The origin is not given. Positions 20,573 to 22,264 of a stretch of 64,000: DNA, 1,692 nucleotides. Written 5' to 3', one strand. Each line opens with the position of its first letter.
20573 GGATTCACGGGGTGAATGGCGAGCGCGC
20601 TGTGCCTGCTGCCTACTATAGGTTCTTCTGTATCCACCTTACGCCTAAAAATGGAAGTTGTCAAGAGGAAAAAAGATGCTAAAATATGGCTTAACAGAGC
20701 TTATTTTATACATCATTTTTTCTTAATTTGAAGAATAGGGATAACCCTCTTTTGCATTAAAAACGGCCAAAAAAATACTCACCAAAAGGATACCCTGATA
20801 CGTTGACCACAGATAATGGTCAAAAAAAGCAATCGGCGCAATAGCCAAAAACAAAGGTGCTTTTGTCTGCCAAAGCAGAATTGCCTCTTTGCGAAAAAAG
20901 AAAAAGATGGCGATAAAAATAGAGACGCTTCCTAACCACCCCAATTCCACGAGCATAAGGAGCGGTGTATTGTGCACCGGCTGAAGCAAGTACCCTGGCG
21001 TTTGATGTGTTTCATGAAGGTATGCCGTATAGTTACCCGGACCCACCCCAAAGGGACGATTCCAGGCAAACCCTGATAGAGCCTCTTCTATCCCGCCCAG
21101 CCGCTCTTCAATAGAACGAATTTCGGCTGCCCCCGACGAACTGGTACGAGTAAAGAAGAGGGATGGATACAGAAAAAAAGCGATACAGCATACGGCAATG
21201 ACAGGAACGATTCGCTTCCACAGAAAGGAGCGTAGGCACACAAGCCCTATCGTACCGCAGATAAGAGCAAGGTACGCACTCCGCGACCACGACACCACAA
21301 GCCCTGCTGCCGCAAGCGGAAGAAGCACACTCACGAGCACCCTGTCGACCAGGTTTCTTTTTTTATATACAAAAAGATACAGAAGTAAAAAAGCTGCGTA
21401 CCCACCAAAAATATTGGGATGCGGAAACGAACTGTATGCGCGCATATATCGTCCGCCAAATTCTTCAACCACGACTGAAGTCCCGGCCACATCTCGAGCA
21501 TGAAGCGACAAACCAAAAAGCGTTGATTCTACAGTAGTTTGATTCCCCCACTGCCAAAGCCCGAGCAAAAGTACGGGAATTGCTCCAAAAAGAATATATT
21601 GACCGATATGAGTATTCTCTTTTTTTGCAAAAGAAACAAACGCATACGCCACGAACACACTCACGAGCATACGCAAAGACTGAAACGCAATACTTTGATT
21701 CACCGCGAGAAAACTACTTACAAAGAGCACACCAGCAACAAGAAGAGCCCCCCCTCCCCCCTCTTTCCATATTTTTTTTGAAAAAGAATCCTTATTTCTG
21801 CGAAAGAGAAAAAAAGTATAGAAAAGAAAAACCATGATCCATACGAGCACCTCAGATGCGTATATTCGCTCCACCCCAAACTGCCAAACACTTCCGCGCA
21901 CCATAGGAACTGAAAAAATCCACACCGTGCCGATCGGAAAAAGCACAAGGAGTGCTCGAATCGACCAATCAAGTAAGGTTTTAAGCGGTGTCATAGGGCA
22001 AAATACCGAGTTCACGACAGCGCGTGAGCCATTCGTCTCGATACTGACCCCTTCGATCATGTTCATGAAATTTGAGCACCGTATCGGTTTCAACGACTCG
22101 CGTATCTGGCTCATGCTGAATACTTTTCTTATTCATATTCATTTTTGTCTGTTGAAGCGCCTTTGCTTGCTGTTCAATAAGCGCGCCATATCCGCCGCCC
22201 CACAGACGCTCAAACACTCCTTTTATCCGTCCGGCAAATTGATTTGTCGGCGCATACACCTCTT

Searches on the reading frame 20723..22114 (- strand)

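Call 30: search_protein_families(library=pfam, proteins=[window:20723-22114:-], max_evalue=0.001)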
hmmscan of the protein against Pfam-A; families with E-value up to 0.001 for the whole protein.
window:20723-22114:- (463 aa): 1 family
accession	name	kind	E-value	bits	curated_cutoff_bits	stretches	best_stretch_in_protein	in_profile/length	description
PF04932.20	Wzy_C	-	1.8e-11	44.5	31.7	1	267-399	5-148/149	O-Antigen ligase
